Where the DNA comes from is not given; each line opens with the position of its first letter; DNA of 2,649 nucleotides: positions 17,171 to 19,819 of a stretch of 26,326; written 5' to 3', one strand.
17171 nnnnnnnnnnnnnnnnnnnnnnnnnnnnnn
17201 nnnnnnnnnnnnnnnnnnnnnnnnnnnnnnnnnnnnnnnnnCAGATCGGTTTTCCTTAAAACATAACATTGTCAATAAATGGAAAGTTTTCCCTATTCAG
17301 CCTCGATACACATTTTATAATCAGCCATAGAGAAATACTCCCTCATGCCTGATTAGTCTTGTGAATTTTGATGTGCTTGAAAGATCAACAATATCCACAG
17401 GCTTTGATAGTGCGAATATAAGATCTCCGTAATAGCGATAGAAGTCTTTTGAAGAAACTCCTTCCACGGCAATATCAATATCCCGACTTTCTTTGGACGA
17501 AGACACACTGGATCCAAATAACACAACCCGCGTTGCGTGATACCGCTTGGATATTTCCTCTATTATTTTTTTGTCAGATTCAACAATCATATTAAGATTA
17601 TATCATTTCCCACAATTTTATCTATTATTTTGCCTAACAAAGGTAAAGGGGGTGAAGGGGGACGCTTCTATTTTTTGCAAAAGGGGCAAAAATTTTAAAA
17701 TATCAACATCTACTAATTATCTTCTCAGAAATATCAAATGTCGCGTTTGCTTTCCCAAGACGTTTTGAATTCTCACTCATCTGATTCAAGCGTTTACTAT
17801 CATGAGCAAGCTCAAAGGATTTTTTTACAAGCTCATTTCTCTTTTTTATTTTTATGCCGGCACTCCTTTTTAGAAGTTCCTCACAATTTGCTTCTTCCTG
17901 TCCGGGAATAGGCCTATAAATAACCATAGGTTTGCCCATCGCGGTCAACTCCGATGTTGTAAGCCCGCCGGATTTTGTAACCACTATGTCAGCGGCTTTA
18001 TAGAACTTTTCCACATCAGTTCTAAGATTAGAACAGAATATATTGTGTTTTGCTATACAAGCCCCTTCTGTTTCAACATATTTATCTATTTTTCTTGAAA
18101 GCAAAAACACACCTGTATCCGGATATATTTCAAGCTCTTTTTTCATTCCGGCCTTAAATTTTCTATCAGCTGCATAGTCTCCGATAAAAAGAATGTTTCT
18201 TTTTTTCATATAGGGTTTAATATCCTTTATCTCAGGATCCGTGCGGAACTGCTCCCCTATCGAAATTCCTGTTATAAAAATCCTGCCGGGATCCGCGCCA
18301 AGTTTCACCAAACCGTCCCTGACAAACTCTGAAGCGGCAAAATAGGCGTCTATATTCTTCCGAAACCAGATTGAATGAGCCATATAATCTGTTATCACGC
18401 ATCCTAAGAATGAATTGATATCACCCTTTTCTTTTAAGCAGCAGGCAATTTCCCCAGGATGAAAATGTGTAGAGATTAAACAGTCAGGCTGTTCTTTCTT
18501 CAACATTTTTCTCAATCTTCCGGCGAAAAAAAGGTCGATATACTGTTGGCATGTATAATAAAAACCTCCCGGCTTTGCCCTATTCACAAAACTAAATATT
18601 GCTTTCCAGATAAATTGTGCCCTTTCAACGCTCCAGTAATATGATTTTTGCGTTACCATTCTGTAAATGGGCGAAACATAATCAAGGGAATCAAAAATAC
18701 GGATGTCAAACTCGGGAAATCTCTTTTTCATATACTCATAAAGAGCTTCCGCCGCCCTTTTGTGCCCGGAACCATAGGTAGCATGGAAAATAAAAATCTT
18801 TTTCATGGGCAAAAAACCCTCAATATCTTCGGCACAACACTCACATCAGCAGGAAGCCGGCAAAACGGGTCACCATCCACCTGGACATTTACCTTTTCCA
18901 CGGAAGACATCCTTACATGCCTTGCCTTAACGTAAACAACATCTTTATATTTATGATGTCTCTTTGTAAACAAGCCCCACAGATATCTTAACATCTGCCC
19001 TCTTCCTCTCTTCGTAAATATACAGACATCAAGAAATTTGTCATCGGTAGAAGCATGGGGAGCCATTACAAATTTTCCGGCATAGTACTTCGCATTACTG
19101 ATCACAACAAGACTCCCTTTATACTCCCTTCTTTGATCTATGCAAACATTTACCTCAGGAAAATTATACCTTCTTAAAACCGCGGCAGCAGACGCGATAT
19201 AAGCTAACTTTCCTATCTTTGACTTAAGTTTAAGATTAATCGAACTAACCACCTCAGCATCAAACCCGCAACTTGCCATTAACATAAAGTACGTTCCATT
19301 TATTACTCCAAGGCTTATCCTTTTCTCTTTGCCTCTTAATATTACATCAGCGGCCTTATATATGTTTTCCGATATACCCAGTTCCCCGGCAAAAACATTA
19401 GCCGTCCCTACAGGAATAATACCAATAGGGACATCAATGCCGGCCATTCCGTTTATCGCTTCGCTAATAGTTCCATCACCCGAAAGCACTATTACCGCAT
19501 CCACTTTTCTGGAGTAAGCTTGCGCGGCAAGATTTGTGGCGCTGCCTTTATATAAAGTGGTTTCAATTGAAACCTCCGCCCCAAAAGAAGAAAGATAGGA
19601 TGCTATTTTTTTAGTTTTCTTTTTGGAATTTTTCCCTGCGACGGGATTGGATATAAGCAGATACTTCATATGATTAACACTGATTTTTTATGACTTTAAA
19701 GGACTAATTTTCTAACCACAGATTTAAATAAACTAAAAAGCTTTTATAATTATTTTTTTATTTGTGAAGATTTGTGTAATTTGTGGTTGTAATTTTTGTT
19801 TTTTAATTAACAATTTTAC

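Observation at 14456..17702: AT-rich accessory island with an NTase, nuclease-like, HEPN-like and membrane-protein gene set that matches no system I can name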

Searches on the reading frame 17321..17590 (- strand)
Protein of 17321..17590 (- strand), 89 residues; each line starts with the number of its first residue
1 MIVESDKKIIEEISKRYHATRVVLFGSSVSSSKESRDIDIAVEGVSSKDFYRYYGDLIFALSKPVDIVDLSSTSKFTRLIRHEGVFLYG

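Call 3: search_protein_families(library=pfam, proteins=[window:17321-17590:-], max_evalue=1)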
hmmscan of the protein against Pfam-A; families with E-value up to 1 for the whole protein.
window:17321-17590:- (89 aa): 3 families
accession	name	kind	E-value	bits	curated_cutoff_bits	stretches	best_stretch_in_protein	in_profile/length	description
PF18765.7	Polbeta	-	1.4e-08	35.2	26.9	1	7-88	1-88/93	Polymerase beta, Nucleotidyltransferase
PF01909.29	NTP_transf_2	-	8.7e-06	26.5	21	1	7-68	2-72/93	Nucleotidyltransferase domain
PF18273.6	T3RM_EcoP15I_C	-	0.11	13.2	25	1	7-46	52-92/97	Type III R-M EcoP15I C-terminal domain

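Call 4: search_protein_families(library=padloc, proteins=[window:17321-17590:-], max_evalue=1)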
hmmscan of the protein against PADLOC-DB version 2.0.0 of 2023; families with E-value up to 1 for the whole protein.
window:17321-17590:- (89 aa): 6 families
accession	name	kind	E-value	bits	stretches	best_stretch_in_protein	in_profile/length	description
PDLC04905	PDC-S09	-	1.4e-07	29.8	1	2-72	4-81/101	-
PDLC04906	PDC-S09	-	1.6e-07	29.6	1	7-75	12-85/98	-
PDLC04904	PDC-S09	-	9.3e-07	27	1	3-73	9-83/104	-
PDLC04902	PDC-S09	-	1e-05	23.8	1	3-72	5-79/97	-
PDLC04907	PDC-S09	-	0.00047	18.3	1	7-42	15-51/114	-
PDLC03641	MTase_III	-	0.04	10.4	1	6-48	603-646/657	Type III methyltransferase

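Call 5: search_protein_families(library=ncbifam, proteins=[window:17321-17590:-], max_evalue=1)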
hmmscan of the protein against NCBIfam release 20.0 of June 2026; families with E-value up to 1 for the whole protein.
window:17321-17590:- (89 aa): 2 families
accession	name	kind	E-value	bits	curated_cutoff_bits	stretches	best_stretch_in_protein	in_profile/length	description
NF047752.1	MntA_antitoxin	equivalog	3.8e-07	29.9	60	1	15-87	3-80/106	type VII toxin-antitoxin system MntA family adenylyltransferase antitoxin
NF004886.0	PRK06247.1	subfamily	0.13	10.9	623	1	11-72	136-194/476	pyruvate kinase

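Call 6: search_protein_families(library=phrogs, proteins=[window:17321-17590:-], max_evalue=1)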
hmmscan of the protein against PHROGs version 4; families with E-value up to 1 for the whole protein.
window:17321-17590:- (89 aa): 0 families

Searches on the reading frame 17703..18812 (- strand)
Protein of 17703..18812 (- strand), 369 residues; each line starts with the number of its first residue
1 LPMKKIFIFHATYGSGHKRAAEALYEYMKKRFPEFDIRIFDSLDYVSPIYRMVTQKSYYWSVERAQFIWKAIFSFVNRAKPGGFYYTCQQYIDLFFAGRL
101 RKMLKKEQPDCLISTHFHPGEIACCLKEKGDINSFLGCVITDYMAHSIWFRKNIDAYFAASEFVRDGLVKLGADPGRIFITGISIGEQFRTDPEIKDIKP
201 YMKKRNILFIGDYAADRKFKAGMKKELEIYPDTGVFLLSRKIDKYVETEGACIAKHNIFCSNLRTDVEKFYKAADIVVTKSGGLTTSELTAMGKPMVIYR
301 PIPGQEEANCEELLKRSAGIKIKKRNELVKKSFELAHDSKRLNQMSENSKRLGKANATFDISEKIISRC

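Call 3: search_protein_families(library=pfam, proteins=[window:17703-18812:-], max_evalue=1)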
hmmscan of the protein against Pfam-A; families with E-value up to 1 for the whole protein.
window:17703-18812:- (369 aa): 9 families
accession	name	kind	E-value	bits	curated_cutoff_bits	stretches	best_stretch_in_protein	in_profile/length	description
PF06925.17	MGDG_synth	-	2.7e-28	99.6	25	1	17-185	1-169/169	Monogalactosyldiacylglycerol (MGDG) synthase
PF04101.22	Glyco_tran_28_C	-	4.8e-08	33.7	22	1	256-356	54-161/166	Glycosyltransferase family 28 C-terminal domain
PF00534.26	Glycos_transf_1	-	7e-07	29.4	26.4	1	256-351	74-171/172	Glycosyl transferases group 1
PF02350.25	Epimerase_2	-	1.7e-06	27.6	30.6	1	156-364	125-345/347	UDP-N-acetylglucosamine 2-epimerase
PF13439.12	Glyco_transf_4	-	7.4e-05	23.3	28.5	1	90-179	54-160/170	Glycosyltransferase Family 4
PF04230.19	PS_pyruv_trans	-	0.0013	19.2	25.3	1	21-266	8-180/280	Polysaccharide pyruvyl transferase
PF13692.12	Glyco_trans_1_4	-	0.02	15.6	27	1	254-307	58-113/142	Glycosyl transferases group 1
PF21445.3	ADDB_N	-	0.025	14.2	26.6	1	260-303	54-97/290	ADDB, N-terminal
PF13579.12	Glyco_trans_4_4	-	0.14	13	29.7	0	149-179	123-153/158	Glycosyl transferase 4-like domain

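Call 23: find_related_loci(query=window:17703-18812:-, collection=genome_contigs, flank=10000)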
Query window:17703-18812:- (369 aa) in genome_contigs; peptide patterns used: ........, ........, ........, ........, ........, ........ (x = any residue, [..] = any of these).
97 stretches matched a pattern; 1 encode a relative of the query (tblastn E <= 1e-3); 1 distinct loci.
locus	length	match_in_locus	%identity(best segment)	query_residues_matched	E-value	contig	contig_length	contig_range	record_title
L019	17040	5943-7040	59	1-366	6e-152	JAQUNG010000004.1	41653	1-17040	MAG: bacterium isolate STD1_172 NODE_1814_length_41653_cov_3.518711_Sandtown_D1, whole genome shotgun sequence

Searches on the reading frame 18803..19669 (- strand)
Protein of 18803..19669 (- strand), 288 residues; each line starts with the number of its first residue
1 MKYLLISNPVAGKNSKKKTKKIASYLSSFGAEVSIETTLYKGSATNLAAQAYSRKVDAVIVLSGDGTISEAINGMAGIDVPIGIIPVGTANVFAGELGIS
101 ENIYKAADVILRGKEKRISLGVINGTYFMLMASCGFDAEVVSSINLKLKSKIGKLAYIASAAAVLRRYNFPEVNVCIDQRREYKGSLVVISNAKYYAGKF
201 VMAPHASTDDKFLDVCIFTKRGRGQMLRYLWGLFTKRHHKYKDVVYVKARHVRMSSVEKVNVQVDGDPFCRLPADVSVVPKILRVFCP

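Call 3: search_protein_families(library=pfam, proteins=[window:18803-19669:-], max_evalue=1)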
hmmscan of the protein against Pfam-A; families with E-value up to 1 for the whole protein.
window:18803-19669:- (288 aa): 3 families
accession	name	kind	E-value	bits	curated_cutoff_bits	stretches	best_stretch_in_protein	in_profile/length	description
PF00781.29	DAGK_cat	-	1.1e-30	106.2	23.6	1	2-121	1-123/125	Diacylglycerol kinase catalytic domain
PF19279.4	YegS_C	-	3.5e-27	95.5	27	1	133-286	4-157/158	YegS C-terminal NAD kinase beta sandwich-like domain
PF01513.26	NAD_kinase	-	1.6e-05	25.7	25.5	1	43-113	60-128/130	ATP-NAD kinase N-terminal domain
